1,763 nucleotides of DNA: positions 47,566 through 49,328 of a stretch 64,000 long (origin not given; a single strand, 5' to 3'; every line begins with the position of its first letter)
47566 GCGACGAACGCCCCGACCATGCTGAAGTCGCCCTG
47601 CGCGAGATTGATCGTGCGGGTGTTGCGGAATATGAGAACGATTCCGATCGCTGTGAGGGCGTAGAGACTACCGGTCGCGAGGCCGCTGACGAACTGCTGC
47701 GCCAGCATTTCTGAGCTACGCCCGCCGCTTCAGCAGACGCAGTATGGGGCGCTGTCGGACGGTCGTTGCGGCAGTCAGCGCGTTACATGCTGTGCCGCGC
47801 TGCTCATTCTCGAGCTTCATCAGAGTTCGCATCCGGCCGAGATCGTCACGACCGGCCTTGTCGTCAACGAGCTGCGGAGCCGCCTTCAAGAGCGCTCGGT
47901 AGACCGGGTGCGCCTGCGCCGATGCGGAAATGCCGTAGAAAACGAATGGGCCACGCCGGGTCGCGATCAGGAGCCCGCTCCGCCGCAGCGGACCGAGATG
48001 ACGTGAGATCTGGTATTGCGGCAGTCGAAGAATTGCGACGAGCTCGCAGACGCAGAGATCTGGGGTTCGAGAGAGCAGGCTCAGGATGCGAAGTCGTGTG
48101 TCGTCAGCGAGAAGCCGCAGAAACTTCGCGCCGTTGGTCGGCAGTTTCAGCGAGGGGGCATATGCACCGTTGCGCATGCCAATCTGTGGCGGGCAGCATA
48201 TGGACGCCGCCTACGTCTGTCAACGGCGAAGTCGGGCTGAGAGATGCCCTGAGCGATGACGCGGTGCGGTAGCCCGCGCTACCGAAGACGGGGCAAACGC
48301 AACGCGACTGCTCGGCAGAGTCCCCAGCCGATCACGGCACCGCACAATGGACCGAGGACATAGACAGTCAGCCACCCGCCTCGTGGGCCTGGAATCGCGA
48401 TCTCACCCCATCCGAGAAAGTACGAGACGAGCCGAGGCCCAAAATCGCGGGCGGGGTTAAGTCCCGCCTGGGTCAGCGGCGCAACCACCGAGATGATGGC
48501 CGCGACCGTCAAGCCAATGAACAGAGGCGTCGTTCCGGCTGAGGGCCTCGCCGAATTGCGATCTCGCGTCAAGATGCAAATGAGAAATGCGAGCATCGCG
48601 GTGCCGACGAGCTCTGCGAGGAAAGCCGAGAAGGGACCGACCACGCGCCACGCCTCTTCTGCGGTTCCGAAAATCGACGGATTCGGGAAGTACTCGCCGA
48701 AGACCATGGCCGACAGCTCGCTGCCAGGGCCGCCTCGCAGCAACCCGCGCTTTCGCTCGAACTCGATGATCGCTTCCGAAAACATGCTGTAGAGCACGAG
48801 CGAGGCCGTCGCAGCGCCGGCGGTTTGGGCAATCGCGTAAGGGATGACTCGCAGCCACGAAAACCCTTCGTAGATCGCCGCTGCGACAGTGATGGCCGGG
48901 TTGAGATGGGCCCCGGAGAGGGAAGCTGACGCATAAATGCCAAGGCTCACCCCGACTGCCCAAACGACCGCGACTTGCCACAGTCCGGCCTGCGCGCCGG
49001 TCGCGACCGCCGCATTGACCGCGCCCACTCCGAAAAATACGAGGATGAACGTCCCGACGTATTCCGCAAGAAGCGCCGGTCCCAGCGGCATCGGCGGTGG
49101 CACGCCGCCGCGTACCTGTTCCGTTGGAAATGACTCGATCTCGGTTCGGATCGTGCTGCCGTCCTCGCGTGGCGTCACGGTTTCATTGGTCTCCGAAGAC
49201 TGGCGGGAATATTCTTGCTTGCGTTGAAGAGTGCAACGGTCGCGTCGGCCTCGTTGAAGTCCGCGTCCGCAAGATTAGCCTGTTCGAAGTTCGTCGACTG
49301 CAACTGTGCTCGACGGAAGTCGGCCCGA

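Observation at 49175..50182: Secreted pentapeptide-repeat protein translationally coupled between aioA and an aquaglyceroporin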

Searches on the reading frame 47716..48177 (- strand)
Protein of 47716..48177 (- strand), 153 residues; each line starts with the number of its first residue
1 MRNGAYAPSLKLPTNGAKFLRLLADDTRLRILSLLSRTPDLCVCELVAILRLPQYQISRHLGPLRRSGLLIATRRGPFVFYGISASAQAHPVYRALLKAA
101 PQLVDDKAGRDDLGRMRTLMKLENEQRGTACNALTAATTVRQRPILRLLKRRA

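Call 3: search_protein_families(library=pfam, proteins=[window:47716-48177:-], max_evalue=0.01)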
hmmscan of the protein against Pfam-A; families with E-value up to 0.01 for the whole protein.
window:47716-48177:- (153 aa): 4 families
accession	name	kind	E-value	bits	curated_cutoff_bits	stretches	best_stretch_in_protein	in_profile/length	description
PF01022.26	HTH_5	-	3.7e-12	46.4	22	1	25-70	1-45/47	Bacterial regulatory protein, arsR family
PF12840.13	HTH_20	-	3.5e-06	27.3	27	1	23-70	1-48/51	Helix-turn-helix domain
PF12802.13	MarR_2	-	0.0029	18.2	27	1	27-72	6-52/61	MarR family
PF13412.12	HTH_24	-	0.0041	17.1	21.9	1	25-70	2-47/48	Winged helix-turn-helix DNA-binding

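Call 4: search_protein_families(library=ncbifam, proteins=[window:47716-48177:-], max_evalue=0.01)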
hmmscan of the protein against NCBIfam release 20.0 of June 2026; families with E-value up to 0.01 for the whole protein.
window:47716-48177:- (153 aa): 9 families
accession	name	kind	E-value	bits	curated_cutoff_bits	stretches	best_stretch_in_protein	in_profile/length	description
NF033788.1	HTH_metalloreg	subfamily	1.1e-19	70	55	1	17-86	2-71/77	metalloregulator ArsR/SmtB family transcription factor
NF007528.0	PRK10141.1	subfamily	4.1e-16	58.9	97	1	18-86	8-76/117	metalloregulator ArsR/SmtB family transcription factor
NF045707.1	Dbac_1936_reg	equivalog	1.2e-11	44.5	115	1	18-105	9-94/99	ArsR/SmtB-type metalloregulator TsoR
NF041413.1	ArsR_Rv2640c_fam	equivalog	1.1e-09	38.6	155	1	20-87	36-105/118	Rv2640c family ArsR-like transcriptional regulator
NF033789.1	repress_SdpR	subfamily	5.2e-09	35.9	100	1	21-86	3-67/79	autorepressor SdpR family transcription factor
NF052532.1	TransRegPagRBaca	equivalog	4.1e-07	30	170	1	16-85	17-85/99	transcriptional repressor PagR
NF047906.1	CdPbTransRegCmtR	equivalog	1.1e-06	28.5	150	1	20-91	15-85/104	Cd(II)/Pb(II)-sensing metalloregulatory transcriptional regulator CmtR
NF040642.1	sulf_sens_BigR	equivalog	1.3e-05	25.2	155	1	15-90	9-83/95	sulfite-sensing transcriptional repressor BigR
NF053602.1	Phr_regulator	exception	0.002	17.7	320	1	17-70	3-55/191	heat shock transcription regulator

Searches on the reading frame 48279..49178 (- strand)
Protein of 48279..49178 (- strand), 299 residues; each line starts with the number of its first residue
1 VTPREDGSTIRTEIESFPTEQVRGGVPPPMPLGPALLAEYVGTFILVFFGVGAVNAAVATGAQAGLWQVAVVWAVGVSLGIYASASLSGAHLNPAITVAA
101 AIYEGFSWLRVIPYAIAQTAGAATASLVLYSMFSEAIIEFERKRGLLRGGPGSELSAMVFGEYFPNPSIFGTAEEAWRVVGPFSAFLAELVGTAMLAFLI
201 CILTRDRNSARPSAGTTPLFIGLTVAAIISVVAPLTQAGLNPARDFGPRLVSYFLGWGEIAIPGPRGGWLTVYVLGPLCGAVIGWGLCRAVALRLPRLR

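Call 3: search_protein_families(library=pfam, proteins=[window:48279-49178:-], max_evalue=0.01)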
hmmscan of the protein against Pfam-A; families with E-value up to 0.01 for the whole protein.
window:48279-49178:- (299 aa): 1 family
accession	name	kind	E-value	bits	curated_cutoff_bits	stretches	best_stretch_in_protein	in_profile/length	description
PF00230.25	MIP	-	5.1e-44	151.1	25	1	35-284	10-218/222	Major intrinsic protein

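Call 4: search_protein_families(library=ncbifam, proteins=[window:48279-49178:-], max_evalue=0.01)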
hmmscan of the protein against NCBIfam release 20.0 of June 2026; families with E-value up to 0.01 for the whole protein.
window:48279-49178:- (299 aa): 4 families
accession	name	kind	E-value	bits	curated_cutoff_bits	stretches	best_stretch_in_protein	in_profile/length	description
TIGR00861.1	MIP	subfamily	1.5e-51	175.3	171.25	1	38-285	1-221/224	MIP family channel protein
NF003838.0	PRK05420.1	equivalog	1e-20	74.3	256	1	36-287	5-222/231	aquaporin Z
NF045553.1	AquGlycerPorinGla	equivalog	6e-18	65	400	2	37-134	10-110/290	aquaglyceroporin Gla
NF043012.1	LacAcidTportLarD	equivalog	5.8e-16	58.7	390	2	36-136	4-104/237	D/L-lactic acid transporter LarD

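Call 37: search_solved_structures(query=window:48279-49178:-, max_evalue=1e-10, show_alignments=1)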
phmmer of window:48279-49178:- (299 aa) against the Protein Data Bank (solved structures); distinct sequences matched with E-value up to 1e-10: 47.
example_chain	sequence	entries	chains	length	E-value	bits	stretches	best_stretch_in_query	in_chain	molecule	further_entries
8y8w_A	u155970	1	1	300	1.8e-47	165.4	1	23-289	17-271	Glycerol uptake facilitator protein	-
8y8x_A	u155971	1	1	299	1.8e-47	165.4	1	23-289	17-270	Glycerol uptake facilitator protein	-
1fx8_A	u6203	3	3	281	6.1e-47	163.6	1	36-289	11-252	GLYCEROL UPTAKE FACILITATOR PROTEIN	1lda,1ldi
1ldf_A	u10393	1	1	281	5.8e-46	160.4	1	36-289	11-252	Glycerol uptake facilitator protein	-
6f7h_A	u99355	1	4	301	1.1e-25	93.9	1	32-289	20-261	Aquaporin-10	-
9qsx_A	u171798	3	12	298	2.9e-24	89.2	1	36-285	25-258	Aquaporin-3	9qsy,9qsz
6kxw_A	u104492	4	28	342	3.4e-23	85.7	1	36-285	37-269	Aquaporin-7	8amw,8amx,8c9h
6qzi_A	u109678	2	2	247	6.2e-23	84.8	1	36-285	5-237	Aquaporin-7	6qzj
8y8q_A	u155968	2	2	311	7.7e-23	84.5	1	36-284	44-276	Aquaporin-3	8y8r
6n1g_A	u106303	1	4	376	8.5e-23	84.4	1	36-285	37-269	Aquaporin-7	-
8y8n_A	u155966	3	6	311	1.2e-22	83.8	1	36-284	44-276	Aquaporin-3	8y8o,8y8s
8y8p_A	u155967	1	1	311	1.4e-22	83.7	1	36-284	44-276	Aquaporin-3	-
8y8v_A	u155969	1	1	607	1.6e-22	83.4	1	36-285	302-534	Green fluorescent protein,Aquaporin-7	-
2evu_A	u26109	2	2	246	5.2e-20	75.2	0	181-284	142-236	Aquaporin aqpM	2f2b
3ne2_A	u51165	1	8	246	3e-18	69.4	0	30-132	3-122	Probable aquaporin AqpM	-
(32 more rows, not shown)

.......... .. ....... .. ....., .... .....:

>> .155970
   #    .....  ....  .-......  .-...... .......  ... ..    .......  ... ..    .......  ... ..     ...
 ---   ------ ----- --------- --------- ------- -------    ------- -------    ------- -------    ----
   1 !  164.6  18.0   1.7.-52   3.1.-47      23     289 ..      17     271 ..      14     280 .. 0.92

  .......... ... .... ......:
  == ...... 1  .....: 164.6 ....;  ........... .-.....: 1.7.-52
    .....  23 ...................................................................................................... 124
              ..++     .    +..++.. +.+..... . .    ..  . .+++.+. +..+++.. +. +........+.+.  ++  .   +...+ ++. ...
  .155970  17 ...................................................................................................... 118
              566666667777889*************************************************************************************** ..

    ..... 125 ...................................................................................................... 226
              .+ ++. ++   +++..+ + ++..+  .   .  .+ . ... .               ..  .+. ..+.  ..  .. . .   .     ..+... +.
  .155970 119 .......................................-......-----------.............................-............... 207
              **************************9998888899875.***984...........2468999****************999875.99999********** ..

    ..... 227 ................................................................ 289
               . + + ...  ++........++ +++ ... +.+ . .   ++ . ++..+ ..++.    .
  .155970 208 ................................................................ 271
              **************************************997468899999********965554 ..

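Call 84: find_encoding_contigs(protein=window:48279-49178:-, flank=8000, max_places=4)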
Protein window:48279-49178:- (299 aa): 21 contigs read that carry it; 4 places shown.
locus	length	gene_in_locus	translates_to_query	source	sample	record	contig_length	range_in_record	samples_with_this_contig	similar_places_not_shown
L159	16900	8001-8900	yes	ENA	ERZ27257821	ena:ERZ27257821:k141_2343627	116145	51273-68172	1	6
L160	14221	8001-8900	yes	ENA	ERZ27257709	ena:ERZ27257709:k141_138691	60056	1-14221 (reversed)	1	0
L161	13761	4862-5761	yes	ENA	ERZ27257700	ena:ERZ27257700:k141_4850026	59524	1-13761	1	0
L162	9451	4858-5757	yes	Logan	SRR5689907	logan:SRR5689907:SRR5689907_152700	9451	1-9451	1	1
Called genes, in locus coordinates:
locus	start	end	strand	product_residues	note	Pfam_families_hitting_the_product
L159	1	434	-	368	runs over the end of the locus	PF01168:Ala_racemase_N, PF14031:D-ser_dehydrat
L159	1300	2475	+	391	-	PF07690:MFS_1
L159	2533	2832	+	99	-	PF12840:HTH_20, PF01022:HTH_5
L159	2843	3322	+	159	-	PF00903:Glyoxalase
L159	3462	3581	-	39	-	-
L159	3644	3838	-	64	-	-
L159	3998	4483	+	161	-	PF00355:Rieske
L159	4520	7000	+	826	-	PF18465:Rieske_3, PF00384:Molybdopterin, PF01568:Molydop_binding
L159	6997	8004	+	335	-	-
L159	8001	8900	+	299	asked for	PF00230:MIP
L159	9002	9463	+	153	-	PF12840:HTH_20 (weak), PF01022:HTH_5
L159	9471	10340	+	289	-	PF02653:BPD_transp_2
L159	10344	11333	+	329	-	PF02653:BPD_transp_2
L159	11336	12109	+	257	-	PF00005:ABC_tran, PF13304:AAA_21 (weak), PF12399:BCA_ABC_TP_C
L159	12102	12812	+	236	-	PF00005:ABC_tran, PF13304:AAA_21 (faint)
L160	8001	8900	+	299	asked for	PF00230:MIP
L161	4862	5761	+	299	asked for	PF00230:MIP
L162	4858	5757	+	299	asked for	PF00230:MIP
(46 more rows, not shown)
